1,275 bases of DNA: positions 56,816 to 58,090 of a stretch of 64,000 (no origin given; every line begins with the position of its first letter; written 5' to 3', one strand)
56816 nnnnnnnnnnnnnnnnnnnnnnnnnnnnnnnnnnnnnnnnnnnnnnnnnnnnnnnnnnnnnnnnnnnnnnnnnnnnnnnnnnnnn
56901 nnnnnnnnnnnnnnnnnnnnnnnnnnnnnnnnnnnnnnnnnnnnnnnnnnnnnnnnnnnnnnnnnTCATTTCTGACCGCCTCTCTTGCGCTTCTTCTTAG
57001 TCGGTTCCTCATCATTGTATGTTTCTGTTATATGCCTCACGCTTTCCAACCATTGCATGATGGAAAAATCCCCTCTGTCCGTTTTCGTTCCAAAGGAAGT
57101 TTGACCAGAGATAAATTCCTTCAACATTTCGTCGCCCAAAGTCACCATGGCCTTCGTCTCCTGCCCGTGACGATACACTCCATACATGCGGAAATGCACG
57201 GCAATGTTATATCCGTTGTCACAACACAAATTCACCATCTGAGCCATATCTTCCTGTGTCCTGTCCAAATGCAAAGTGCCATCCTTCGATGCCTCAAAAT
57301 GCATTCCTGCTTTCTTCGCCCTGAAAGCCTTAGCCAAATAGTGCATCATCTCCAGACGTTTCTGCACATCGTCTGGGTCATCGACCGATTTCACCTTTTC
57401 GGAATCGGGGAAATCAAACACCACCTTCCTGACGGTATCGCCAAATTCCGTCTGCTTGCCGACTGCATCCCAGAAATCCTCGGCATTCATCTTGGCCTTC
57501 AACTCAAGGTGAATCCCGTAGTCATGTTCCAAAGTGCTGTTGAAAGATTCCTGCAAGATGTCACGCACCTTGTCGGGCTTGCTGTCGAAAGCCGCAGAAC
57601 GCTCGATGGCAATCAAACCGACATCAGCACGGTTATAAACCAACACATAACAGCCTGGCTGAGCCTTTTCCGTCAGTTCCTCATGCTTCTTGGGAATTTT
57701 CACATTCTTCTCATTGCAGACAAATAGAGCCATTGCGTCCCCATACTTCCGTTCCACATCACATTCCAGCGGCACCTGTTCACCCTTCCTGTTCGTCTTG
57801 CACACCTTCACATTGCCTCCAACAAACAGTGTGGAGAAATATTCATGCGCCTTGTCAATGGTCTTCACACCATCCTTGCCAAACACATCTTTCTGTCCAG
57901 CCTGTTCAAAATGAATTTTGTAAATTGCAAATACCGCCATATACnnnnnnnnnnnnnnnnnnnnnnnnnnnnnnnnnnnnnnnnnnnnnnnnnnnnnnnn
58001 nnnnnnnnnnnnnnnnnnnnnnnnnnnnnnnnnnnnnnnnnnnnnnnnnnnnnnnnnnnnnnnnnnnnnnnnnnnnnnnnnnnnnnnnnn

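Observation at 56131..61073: AT-rich five-gene operon: one C5-methyltransferase, two unrelated nucleases and two domain-less proteins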

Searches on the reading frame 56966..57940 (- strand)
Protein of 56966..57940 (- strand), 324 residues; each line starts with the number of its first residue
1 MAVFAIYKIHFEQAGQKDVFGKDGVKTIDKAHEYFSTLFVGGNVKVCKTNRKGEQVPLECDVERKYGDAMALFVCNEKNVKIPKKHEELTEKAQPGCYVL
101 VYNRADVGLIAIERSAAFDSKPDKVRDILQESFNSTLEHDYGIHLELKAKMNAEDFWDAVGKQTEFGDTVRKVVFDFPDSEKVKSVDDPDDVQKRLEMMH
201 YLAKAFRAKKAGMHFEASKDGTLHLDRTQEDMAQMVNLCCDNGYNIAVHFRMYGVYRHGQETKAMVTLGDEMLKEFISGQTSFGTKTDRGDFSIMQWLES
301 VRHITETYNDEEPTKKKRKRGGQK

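Call 3: search_protein_families(library=pfam, proteins=[window:56966-57940:-], max_evalue=0.01)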
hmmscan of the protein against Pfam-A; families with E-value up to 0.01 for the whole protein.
window:56966-57940:- (324 aa): 0 families

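Call 4: search_protein_families(library=padloc, proteins=[window:56966-57940:-], max_evalue=0.01)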
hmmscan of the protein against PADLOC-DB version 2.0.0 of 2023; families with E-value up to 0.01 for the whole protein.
window:56966-57940:- (324 aa): 0 families

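Call 5: search_protein_families(library=ncbifam, proteins=[window:56966-57940:-], max_evalue=0.01)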
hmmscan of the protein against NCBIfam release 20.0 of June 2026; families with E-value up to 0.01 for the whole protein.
window:56966-57940:- (324 aa): 0 families

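Call 6: search_protein_families(library=phrogs, proteins=[window:56966-57940:-], max_evalue=0.01)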
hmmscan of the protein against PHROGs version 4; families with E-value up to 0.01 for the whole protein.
window:56966-57940:- (324 aa): 0 families

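Call 10: find_homologous_proteins(query=window:56966-57940:-)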
Query window:56966-57940:- (324 aa): 34 proteins with E <= 0.001 among 531 candidates.
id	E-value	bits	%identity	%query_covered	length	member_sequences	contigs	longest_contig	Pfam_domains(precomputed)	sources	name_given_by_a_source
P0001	1.3e-218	742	100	100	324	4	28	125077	-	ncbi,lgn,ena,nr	ncbi:MAG: hypothetical protein IJP75_10120 [Bacteroidaceae bacterium]|nr:hypothetical protein [Bacte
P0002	6.2e-181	619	82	97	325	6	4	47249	-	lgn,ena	-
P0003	3.5e-180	616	82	97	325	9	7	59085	-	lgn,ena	-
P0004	1.1e-179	615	82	99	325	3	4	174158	-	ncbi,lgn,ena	-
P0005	4.8e-178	609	82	100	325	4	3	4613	-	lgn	-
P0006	9.8e-174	595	79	97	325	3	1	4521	-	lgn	-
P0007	2.3e-111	390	56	100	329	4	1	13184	-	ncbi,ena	-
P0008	1.0e-74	270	42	97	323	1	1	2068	-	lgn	-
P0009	5.0e-74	267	44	98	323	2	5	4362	-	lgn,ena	-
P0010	4.7e-73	264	43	99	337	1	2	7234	-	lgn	-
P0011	8.6e-72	260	41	99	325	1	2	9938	-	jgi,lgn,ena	-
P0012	1.0e-71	260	43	98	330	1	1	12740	-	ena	-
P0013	2.7e-71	258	41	99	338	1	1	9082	-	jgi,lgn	-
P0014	3.5e-71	258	41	99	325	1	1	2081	-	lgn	-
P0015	1.2e-70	256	43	99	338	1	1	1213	-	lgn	-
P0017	2.9e-68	249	41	99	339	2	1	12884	-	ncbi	-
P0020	1.3e-67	246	41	100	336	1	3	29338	-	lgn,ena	-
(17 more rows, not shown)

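Call 11: find_encoding_contigs(protein=P0007, flank=8000, max_places=2)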
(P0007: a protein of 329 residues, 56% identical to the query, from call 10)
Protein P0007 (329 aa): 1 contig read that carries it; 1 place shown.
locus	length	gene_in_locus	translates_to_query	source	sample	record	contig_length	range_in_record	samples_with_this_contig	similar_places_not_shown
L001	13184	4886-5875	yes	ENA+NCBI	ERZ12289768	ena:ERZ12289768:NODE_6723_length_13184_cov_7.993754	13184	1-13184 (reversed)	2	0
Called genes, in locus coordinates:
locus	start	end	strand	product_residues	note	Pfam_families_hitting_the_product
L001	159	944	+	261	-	PF08378:NERD, PF01396:Zn_ribbon_Top1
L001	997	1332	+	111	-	-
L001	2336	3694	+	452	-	PF00145:DNA_methylase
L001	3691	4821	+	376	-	-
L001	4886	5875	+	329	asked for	-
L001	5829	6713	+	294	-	-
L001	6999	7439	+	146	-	-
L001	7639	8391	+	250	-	-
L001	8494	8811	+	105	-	-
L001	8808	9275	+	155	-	-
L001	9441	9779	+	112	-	-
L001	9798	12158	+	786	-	-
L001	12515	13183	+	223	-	?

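Call 12: find_encoding_contigs(protein=P0017, flank=8000, max_places=2)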
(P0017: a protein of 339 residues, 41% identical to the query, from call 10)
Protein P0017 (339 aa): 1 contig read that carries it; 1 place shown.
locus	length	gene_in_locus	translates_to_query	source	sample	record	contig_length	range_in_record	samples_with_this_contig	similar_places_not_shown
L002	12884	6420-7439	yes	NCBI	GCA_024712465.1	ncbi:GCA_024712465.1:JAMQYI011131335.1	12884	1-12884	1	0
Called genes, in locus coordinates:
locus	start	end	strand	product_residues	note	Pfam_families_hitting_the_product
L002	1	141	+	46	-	?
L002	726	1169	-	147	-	-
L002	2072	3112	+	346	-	PF00145:DNA_methylase, PF09445:Methyltransf_15 (weak)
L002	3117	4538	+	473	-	PF11564:BpuJI_N, PF13020:NOV_C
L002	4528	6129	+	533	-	PF00145:DNA_methylase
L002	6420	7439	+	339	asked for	-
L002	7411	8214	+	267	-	-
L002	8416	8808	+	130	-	-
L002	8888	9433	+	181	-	PF04542:Sigma70_r2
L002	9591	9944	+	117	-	-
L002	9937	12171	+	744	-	PF08800:BT4734-like_N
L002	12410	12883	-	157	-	?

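Call 13: find_encoding_contigs(protein=P0020, flank=8000, max_places=2)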
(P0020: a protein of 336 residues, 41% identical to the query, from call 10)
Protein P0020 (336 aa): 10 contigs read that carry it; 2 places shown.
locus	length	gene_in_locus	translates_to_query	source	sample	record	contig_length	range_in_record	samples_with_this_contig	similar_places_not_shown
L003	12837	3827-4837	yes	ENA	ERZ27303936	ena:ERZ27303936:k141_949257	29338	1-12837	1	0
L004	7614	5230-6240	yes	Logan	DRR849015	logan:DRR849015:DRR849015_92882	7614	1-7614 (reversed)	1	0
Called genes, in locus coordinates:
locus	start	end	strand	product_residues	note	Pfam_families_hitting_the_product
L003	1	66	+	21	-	?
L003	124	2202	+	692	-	PF22879:AIPR_N, PF10592:AIPR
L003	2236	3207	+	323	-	PF00145:DNA_methylase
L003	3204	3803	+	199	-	-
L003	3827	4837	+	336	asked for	-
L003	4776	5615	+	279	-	-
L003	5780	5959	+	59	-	-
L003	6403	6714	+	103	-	-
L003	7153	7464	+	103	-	-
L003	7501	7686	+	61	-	-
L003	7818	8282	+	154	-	PF18925:DUF5675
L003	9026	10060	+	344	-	PF02661:Fic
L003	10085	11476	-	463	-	PF04851:ResIII (faint), PF05970:PIF1, PF13245:AAA_19, PF13604:AAA_30, PF09848:SLFN-g3_helicase (weak), PF13538:UvrD_C_2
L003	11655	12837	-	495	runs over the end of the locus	PF00082:Peptidase_S8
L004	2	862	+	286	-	?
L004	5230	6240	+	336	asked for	-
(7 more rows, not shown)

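Call 26: predict_structure(alignment_id=A1)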
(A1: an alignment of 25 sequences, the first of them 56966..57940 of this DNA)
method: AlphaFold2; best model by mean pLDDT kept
length: 324 residues; sequences in the alignment: 25
mean_pLDDT: 75.8   pTM: 0.72
mean pLDDT of the five models: 75.8, 74.9, 73.3, 71.7, 70.0
residues with pLDDT >= 90: 44; 70-90: 163; 50-70: 106; < 50: 11
segments of 3 or more residues with pLDDT < 50: 314-324
pLDDT, mean of each block of 10 residues (from residue 1): 89 68 71 87 84 86 89 85 69 85 89 90 92 88 88 71 71 72 62 70 63 67 61 64 69 70 83 85 58 84 84 48 39
secondary structure, 60 per line:
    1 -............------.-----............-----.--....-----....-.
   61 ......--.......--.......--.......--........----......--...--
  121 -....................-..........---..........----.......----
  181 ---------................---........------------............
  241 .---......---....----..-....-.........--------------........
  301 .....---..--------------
elements in order: E2-13 H27-37 E46-49 E55-58 E60-66 E69-75 E78-84 E87-93 E96-103 E108-113 H122-141 E143-152 H156-165 E170-176 H190-205 E212-216 H229-241 E245-250 E254-257 E265-268 H270-278 H293-305
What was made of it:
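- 56966..57940 (-): g4: conserved protein of unknown function (324 aa; beta-rich N-terminal part plus alpha/beta C-terminal part; basic KKRKR tail). AF2 model has pLDDT 75.8 and pTM 0.72 (call 26).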

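Call 28: find_encoding_contigs(protein=P0001, flank=10000, max_places=4)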
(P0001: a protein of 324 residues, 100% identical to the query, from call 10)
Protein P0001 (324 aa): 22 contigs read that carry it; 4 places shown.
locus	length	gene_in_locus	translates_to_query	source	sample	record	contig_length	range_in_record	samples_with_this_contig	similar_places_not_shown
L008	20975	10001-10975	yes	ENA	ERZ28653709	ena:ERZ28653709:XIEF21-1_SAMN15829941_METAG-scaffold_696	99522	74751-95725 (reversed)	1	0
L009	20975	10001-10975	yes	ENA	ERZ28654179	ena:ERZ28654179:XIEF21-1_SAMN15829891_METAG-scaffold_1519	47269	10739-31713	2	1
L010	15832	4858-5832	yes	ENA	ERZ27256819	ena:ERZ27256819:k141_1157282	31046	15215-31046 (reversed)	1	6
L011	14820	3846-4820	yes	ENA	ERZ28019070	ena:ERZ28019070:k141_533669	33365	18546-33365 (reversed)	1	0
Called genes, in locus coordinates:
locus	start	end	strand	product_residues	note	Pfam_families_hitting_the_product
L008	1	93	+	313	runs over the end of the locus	PF11751:PorP_SprF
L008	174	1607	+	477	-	PF03781:FGE-sulfatase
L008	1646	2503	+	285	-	PF22827:GldL_N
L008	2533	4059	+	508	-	PF12081:GldM_1st, PF21601:GldM_2nd, PF21602:GldM_3rd, PF12080:GldM_4th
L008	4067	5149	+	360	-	PF19841:GldN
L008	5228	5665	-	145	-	PF18291:HU-HIG, PF00216:Bac_DNA_binding (weak)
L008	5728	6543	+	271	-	-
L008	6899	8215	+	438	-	PF00145:DNA_methylase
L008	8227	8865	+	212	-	-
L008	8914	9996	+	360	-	PF09561:RE_HpaII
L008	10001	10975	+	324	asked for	-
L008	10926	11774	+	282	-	-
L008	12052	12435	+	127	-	-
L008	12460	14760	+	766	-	-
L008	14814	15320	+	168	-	-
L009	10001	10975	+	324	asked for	-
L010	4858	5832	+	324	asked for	-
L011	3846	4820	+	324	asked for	-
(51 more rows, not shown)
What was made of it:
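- Checked: Independent gene calls on identical metagenome contigs give the same five products (call 28).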

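Call 29: fold_search(model_id=the predicted structure, library=pdb)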
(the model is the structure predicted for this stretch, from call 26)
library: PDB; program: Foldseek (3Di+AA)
matches with E <= 10: 975; with E <= 0.001: 0
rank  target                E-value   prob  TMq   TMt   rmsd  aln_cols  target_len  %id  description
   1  7b8s_C                4.2e-02  0.33  0.15  0.10  14.3       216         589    6  Fusidic acid bound structure of bacterial efflux pump. (released 2021-10-20)
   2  7b8r_A                7.8e-02  0.25  0.15  0.10  15.1       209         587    5  Doxycycline bound structure of bacterial efflux pump. (released 2021-10-20)
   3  5en5_A                9.3e-02  0.06  0.11  0.07  26.2       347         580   11  Apo structure of bacterial efflux pump. (released 2016-04-06)
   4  7dme_MODEL_1_A        1.0e-01  0.06  0.12  0.12  31.2       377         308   12  Solution structure of human Aha1 (released 2021-04-21)
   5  7b8r_C                1.1e-01  0.21  0.15  0.10  14.5       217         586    6  Doxycycline bound structure of bacterial efflux pump. (released 2021-10-20)
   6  6xyj_AAA              1.2e-01  0.60  0.09  0.25   7.7        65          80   14  Hfq from E.coli with inserted long loop L4 sequence (released 2021-02-10)
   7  1vr7_B                1.3e-01  0.18  0.13  0.28  11.2       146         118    8  Crystal structure of S-adenosylmethionine decarboxylase proenzyme (TM0655) from THERMOTOGA MARITIMA at 1.2 A resolutio (released 2005-03-15)
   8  2xfl_A                1.6e-01  0.12  0.10  0.20  17.8       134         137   15  Induced-fit and allosteric effects upon polyene binding revealed by crystal structures of the Dynemicin thioesterase (released 2010-10-13)
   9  9cr6_A                1.9e-01  0.04  0.10  0.13  23.0       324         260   10  Crystal structure of histidine racemase (HisR) of Fusobacterium nucleatum (C209S) (released 2025-03-05)
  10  6xyj_CCC              2.0e-01  0.23  0.11  0.28  10.4        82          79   12  Hfq from E.coli with inserted long loop L4 sequence (released 2021-02-10)
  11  7t5q_J                2.2e-01  0.06  0.09  0.10  16.4       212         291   12  Cryo-EM Structure of a Transition State of Arp2/3 Complex Activation (released 2023-06-14)
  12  7b8s_B                2.2e-01  0.04  0.10  0.07  25.7       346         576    9  Fusidic acid bound structure of bacterial efflux pump. (released 2021-10-20)
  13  8y3v_B                2.6e-01  0.16  0.13  0.23  13.0       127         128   11  The self-assembled nanotube of CPC46A/Q70V (released 2024-11-06)
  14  8tcc_D                2.7e-01  0.07  0.13  0.16  17.0       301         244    8  GTP Cyclohydrolase-IB with dehydrocostus lactone (released 2024-07-03)
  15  7b8t_C                2.7e-01  0.02  0.09  0.06  24.5       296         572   12  Levofloxacin bound structure of bacterial efflux pump. (released 2021-10-20)
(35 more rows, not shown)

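Call 34: find_related_loci(query=window:56966-57940:-, collection=viral_contigs, flank=10000)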
Query window:56966-57940:- (324 aa) in viral_contigs; peptide patterns used: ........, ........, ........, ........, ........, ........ (x = any residue, [..] = any of these).
7 stretches matched a pattern, but none encodes a relative of the query by tblastn (E <= 1e-3).

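Call 37: find_related_loci(query=A4, collection=genome_contigs, flank=10000)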
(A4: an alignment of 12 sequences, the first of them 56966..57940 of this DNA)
Query A4 (324 aa) in genome_contigs; peptide patterns used: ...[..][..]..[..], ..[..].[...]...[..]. (x = any residue, [..] = any of these).
39 stretches matched a pattern; 6 encode a relative of the query (tblastn E <= 1e-3); 6 distinct loci.
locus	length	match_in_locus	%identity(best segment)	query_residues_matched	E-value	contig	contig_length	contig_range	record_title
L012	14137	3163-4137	80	1-324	1e-180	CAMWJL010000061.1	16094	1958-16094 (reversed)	MAG TPA_asm: uncultured Prevotellaceae bacterium isolate SRR14411267_bin.9_metawrap_v1.3_MAG genome assembly, contig: NO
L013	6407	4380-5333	43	1-319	5e-82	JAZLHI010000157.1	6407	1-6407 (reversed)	MAG: Prevotella sp. isolate T1900044981_TA20190043.MAGScoT_cleanbin_000024 SGB_4137_k141_1732619, whole genome shotgun s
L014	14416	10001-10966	43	1-323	3e-81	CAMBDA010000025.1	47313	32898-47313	MAG: uncultured Prevotellaceae bacterium isolate SRR17382095_bin.29_metaWRAP_v1.3_MAG genome assembly, contig: ERZ105446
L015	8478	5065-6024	41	1-320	2e-75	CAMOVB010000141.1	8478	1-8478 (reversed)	MAG: uncultured Prevotellaceae bacterium isolate SRR873601_bin.145_metaWRAP_v1.3_MAG genome assembly, contig: NODE_27408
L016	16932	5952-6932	41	1-324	3e-73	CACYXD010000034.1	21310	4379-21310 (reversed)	MAG: uncultured Prevotellaceae bacterium isolate RUG12354 genome assembly, contig: RUG12354_asm_34, whole genome shotgun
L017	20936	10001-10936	32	1-314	7e-46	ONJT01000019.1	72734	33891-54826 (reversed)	uncultured Bacteroidales bacterium isolate RUG372 genome assembly, contig: scaffold_735, whole genome shotgun sequence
